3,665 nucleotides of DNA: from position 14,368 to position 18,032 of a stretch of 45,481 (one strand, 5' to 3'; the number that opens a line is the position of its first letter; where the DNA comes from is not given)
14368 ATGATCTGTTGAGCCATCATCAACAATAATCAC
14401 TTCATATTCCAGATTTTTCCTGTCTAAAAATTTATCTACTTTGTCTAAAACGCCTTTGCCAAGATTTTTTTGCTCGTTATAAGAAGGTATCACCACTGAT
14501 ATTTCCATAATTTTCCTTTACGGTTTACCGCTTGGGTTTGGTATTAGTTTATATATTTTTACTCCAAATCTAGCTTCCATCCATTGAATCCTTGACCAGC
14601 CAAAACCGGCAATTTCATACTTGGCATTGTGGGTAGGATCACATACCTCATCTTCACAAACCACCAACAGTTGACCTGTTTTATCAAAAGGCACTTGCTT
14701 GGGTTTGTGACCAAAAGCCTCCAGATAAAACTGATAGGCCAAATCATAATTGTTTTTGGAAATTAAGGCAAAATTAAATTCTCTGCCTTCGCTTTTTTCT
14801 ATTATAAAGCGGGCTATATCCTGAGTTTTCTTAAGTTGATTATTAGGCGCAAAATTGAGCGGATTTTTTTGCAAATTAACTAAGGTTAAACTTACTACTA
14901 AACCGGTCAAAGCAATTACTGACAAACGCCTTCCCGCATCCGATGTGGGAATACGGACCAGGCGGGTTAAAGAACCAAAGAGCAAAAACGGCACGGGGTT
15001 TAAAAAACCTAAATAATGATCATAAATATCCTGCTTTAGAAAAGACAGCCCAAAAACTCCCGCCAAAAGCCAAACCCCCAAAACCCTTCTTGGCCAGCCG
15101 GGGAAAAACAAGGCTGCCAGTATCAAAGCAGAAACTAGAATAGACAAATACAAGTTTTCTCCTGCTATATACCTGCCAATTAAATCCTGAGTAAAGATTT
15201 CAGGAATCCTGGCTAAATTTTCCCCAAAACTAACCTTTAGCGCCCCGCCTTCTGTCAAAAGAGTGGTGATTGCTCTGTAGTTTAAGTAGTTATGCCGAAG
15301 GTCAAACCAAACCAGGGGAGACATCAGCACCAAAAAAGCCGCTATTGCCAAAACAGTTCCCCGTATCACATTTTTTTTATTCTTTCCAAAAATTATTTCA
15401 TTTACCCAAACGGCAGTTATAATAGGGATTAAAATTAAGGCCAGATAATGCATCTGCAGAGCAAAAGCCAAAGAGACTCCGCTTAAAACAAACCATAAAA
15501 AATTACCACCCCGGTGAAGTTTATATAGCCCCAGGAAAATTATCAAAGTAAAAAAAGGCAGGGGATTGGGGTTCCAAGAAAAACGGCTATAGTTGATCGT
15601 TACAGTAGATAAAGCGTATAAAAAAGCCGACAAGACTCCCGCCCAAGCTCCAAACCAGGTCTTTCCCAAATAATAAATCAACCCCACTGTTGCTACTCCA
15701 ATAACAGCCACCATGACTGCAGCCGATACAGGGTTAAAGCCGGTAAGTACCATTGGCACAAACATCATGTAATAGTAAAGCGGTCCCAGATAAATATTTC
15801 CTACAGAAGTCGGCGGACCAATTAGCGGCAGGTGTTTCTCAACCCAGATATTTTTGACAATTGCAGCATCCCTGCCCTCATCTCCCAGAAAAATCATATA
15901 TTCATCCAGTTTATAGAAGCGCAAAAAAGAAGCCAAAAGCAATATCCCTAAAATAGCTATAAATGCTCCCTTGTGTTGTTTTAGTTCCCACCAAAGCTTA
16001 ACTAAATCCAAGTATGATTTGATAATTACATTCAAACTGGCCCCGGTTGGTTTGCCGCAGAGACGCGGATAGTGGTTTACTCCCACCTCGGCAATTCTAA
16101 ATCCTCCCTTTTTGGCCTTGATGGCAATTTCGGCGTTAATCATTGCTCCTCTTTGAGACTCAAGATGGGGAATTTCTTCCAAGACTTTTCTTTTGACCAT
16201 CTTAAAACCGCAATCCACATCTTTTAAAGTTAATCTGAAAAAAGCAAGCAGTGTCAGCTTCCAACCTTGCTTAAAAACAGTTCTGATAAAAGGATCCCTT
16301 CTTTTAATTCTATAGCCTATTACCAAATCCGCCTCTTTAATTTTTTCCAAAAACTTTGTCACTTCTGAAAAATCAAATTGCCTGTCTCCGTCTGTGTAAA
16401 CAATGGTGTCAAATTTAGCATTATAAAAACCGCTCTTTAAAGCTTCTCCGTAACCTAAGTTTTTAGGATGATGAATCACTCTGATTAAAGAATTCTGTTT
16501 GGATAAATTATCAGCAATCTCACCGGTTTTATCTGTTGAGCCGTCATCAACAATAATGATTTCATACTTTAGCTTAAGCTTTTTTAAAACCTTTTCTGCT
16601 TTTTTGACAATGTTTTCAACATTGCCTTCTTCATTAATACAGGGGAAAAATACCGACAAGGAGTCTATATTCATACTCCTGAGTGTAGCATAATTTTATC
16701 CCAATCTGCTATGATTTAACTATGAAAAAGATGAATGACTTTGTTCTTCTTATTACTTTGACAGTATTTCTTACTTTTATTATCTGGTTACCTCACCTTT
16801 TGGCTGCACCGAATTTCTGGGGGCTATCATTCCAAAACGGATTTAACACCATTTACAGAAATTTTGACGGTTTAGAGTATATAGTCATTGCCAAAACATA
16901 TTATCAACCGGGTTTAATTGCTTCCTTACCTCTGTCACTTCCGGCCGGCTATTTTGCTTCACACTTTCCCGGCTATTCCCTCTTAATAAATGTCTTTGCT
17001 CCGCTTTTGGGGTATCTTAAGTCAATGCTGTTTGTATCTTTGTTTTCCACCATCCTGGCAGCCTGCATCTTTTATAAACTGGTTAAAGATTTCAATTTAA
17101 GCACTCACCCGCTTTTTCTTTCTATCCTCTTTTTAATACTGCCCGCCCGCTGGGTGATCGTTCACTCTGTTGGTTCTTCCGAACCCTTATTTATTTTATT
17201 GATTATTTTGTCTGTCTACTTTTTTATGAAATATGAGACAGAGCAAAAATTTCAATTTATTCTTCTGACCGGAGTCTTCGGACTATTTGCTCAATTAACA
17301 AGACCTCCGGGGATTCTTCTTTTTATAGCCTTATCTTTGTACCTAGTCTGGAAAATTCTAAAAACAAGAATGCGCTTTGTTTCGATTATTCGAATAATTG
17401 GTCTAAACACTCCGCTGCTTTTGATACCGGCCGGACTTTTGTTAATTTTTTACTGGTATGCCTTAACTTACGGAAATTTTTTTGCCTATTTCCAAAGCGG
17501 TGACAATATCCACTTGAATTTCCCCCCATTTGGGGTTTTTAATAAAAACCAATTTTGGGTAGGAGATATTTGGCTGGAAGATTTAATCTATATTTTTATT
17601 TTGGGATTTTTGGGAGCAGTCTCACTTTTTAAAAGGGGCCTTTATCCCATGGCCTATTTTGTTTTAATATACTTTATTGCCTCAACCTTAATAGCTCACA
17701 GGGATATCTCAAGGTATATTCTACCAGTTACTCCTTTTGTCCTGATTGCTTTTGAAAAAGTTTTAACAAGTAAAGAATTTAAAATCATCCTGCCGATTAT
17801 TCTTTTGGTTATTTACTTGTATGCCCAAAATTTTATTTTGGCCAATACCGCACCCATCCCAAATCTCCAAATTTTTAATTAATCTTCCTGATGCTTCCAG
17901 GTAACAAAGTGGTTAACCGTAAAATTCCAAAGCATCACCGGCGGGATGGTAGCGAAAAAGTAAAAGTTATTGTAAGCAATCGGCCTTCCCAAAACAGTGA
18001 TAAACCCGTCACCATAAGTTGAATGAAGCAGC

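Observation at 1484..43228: Exceptional density of GT-C-like membrane glycosyltransferases: an extracytoplasmic glycosylation supercluster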

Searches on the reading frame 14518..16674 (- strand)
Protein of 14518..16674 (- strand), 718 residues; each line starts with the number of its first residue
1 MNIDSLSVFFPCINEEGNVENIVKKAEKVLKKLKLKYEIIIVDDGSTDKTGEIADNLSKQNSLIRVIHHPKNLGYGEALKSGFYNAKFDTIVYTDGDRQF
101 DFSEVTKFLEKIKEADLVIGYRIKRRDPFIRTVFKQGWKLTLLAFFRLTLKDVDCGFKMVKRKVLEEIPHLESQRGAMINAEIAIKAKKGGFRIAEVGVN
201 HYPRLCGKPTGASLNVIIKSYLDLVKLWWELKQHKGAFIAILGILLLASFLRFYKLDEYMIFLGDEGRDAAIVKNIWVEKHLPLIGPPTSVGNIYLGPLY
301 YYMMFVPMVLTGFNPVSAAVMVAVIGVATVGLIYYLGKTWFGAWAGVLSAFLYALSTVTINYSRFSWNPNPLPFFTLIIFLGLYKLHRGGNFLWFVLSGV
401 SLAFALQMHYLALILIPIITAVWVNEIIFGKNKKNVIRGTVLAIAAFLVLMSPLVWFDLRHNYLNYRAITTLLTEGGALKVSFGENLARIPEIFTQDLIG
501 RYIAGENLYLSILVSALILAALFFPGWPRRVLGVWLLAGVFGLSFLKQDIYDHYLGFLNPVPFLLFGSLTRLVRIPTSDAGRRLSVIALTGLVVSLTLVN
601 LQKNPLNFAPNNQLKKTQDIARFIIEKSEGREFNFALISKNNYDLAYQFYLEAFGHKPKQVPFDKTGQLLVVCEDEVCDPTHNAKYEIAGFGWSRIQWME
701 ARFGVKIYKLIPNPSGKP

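Call 4: search_protein_families(library=pfam, proteins=[window:14518-16674:-], max_evalue=0.01)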
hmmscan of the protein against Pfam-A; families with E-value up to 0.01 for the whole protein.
window:14518-16674:- (718 aa): 5 families
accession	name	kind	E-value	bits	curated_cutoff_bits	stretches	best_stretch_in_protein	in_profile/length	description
PF00535.33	Glycos_transf_2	-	1.2e-27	97.3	23.3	1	7-168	1-167/168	Glycosyl transferase family 2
PF13231.12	PMT_2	-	2e-10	41.6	26.1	1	298-456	4-159/160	Dolichyl-phosphate-mannose-protein mannosyltransferase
PF02366.24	PMT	-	2.8e-06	27.5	22.7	1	245-457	4-233/245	Dolichyl-phosphate-mannose-protein mannosyltransferase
PF10111.15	Glyco_tranf_2_2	-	1e-05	25.6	27.3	1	11-110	5-104/276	Glycosyltransferase like family 2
PF13641.12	Glyco_tranf_2_3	-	0.0052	17.3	27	1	6-97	3-96/230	Glycosyltransferase like family 2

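Call 31: search_protein_families(library=ncbifam, proteins=[window:14518-16674:-], max_evalue=0.00001)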
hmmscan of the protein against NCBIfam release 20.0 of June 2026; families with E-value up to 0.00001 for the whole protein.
window:14518-16674:- (718 aa): 14 families
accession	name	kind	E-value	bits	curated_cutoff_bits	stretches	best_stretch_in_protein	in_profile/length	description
NF047588.1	GlcsyltransPgfSStrep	equivalog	1.3e-18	67.3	500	1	6-171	3-170/308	glycosyltransferase PgfS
NF007986.1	PRK10714.1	equivalog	3e-18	65.9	529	1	2-226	4-224/316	undecaprenyl-phosphate 4-deoxy-4-formamido-L-arabinose transferase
TIGR03937.1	PgaC_IcaA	equivalog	4.5e-18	65.4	422.3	1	3-114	44-152/407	poly-beta-1,6-N-acetyl-D-glucosamine synthase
TIGR04182.1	glyco_TIGR04182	equivalog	3.5e-15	56.2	325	1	7-228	3-215/293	S-layer glycoprotein N-glycosyltransferase AglJ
NF058614.1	PPMAGASynPpgS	equivalog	1.7e-13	50.5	370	1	8-200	4-195/226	polyprenyl-phospho-N-acetylgalactosaminyl synthase PpgS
NF041391.1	DPhHxTase_Halo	equivalog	2.6e-13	49.5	375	1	14-205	5-187/213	dolichyl-phosphate hexose transferase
TIGR03663.1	TIGR03663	subfamily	1.1e-12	47.7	126.25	1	240-421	3-175/435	flippase activity-associated protein Agl23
NF010496.0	PRK13915.1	equivalog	1.8e-11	43.7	262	1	5-103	32-133/307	glucosyl-3-phosphoglycerate synthase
NF047683.1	TeichurnBiosyTuaG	equivalog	1.3e-09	38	400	1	5-117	7-116/252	teichuronic acid biosynthesis protein TuaG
NF007482.0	PRK10073.1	equivalog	3.9e-09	36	423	1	5-117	7-115/334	glycosyltransferase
TIGR04283.1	glyco_like_mftF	equivalog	4.9e-09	36.1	182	1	6-124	1-112/221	TIGR04283 family arsenosugar biosynthesis glycosyltransferase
NF041875.1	EPS_EpsD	equivalog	2.9e-08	33.5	370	1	34-114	28-106/325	exopolysaccharide biosynthesis glycosyltransferase EpsD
TIGR03965.1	mycofact_glyco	equivalog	7.6e-07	28.3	280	1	4-97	74-164/467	mycofactocin biosynthesis glycosyltransferase MftF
NF053739.1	GlytfEpsEBac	equivalog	5.9e-06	25.5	450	0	22-112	16-110/265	glycosyltransferase EpsE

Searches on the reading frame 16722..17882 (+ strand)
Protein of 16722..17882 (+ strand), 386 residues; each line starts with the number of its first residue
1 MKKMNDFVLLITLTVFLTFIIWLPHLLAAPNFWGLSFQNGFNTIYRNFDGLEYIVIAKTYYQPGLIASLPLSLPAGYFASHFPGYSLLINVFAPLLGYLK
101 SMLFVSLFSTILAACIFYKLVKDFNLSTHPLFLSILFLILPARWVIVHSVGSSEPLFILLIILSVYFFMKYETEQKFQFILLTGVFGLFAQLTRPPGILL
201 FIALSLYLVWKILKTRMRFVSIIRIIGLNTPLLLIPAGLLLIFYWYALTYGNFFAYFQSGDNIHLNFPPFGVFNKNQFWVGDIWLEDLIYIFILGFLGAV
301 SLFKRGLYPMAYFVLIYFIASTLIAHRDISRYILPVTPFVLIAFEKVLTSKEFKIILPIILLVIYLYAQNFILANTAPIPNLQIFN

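Call 4: search_protein_families(library=pfam, proteins=[window:16722-17882:+], max_evalue=0.01)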
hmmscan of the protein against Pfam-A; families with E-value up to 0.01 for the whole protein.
window:16722-17882:+ (386 aa): 1 family
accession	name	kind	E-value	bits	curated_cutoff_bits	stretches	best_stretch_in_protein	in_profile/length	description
PF13231.12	PMT_2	-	2.5e-05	25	26.1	1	83-223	4-148/160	Dolichyl-phosphate-mannose-protein mannosyltransferase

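Call 9: search_protein_families(library=ncbifam, proteins=[window:16722-17882:+], max_evalue=1)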
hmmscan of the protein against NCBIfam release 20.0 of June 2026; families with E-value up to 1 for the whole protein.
window:16722-17882:+ (386 aa): 1 family
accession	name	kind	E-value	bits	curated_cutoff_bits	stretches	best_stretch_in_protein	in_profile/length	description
NF047440.1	LA3751_2_3_fam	subfamily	0.0086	14.9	200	1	82-371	81-383/460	LA_3751/LA_3752 family putative glycosyltransferase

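Call 32: find_homologous_proteins(query=window:16722-17882:+, max_evalue=0.001)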
Query window:16722-17882:+ (386 aa): 1711 proteins with E <= 0.001 among 8000 candidates; the best 120 are listed.
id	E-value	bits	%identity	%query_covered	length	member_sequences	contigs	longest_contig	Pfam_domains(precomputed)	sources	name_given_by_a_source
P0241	1.2e-243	826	100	100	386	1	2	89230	-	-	-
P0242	2.4e-175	602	71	100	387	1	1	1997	-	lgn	-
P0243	3.7e-175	601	72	100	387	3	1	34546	-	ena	-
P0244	6.1e-175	600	73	100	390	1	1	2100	-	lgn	-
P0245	1.2e-174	599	71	100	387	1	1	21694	-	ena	-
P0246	4.5e-174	597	70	100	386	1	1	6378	-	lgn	-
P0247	6.5e-173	594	72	100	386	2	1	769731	-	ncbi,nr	ncbi:glycosyltransferase family 39 protein [Candidatus Daviesbacteria bacterium]|nr:glycosyltransfer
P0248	1.2e-172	593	71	100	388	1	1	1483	PF13231.13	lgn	-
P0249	3.1e-172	591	71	100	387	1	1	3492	PF13231.13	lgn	-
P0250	3.7e-172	591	71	100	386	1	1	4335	-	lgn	-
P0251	5.2e-172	591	73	94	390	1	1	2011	PF13231.13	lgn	-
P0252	1.3e-171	589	71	100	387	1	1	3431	PF13231.13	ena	-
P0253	2.1e-171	589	71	100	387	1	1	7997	-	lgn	-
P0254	7.3e-171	587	68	100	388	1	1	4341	PF13231.13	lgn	-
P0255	7.5e-171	587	69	100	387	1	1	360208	-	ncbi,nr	ncbi:MAG: hypothetical protein Q8P92_01635 [Candidatus Daviesbacteria bacterium]|nr:hypothetical pro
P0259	3.4e-170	585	70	100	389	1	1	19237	PF13231.13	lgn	-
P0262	7.6e-170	583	69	100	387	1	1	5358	PF13231.13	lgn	-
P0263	1.4e-169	583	70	100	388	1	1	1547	PF13231.13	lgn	-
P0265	5.9e-169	581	68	100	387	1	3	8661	PF13231.13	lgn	-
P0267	1.8e-168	579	69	100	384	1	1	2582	PF13231.13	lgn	-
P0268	1.8e-168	579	68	100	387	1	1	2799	PF13231.13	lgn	-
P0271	3.6e-168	578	70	100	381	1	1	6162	PF13231.13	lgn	-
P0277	2.3e-167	575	69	100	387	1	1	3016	PF13231.13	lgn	-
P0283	1.4e-166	573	70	100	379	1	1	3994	PF13231.13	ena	-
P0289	2.2e-165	569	68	100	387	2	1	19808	PF13231.13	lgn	-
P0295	7.3e-165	567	68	100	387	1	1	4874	PF13231.13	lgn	-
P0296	1.6e-164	566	69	100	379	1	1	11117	PF13231.13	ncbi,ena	-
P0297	2.0e-164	566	67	100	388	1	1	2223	PF13231.13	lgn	-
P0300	3.9e-164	565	69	100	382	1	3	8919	PF13231.13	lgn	-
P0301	5.4e-164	564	67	100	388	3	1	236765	PF13231.13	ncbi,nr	ncbi:glycosyltransferase family 39 protein [Candidatus Daviesbacteria bacterium]|nr:glycosyltransfer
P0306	9.1e-164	563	67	100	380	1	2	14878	PF13231.13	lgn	-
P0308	1.2e-163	563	68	99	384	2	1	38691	PF13231.13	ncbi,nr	ncbi:glycosyltransferase family 39 protein [Candidatus Daviesbacteria bacterium]|nr:glycosyltransfer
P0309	1.5e-163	563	68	100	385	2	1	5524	PF13231.13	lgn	-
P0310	2.4e-163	562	68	100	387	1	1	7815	PF13231.13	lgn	-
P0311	3.1e-163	562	69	100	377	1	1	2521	PF13231.13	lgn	-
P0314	4.2e-163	561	68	100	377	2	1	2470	PF13231.13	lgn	-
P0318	1.2e-162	560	68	100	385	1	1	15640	PF13231.13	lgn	-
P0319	2.2e-162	559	67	100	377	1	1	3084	PF13231.13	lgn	-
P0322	3.4e-162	558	65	100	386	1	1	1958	PF13231.13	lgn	-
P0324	5.8e-162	558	67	100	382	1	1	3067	PF13231.13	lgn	-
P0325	6.4e-162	557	69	100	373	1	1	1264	PF13231.13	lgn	-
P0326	6.5e-162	557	70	93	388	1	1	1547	PF13231.13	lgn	-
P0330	1.0e-161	557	68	100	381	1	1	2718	PF13231.13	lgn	-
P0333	1.5e-161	556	68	100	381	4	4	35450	PF13231.13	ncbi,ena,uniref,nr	ncbi:hypothetical protein A3I48_02455 [Candidatus Daviesbacteria bacterium RIFCSPLOWO2_02_FULL_36_7]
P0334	2.0e-161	556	66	100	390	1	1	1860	PF13231.13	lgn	-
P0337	2.7e-161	555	68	100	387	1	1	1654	PF13231.13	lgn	-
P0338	2.8e-161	555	71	95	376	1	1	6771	PF13231.13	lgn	-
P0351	1.9e-160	553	67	100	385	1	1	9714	PF13231.13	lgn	-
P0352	2.8e-160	552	69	100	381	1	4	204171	PF13231.13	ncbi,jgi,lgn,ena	-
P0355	3.7e-160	552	67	100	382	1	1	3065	PF13231.13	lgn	-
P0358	5.3e-160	551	67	100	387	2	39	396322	PF02366.25,PF13231.13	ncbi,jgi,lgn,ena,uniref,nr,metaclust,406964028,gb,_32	ncbi:MAG: hypothetical protein ACD_32C00109G0033 [uncultured bacterium]|uniref:Glycosyltransferase R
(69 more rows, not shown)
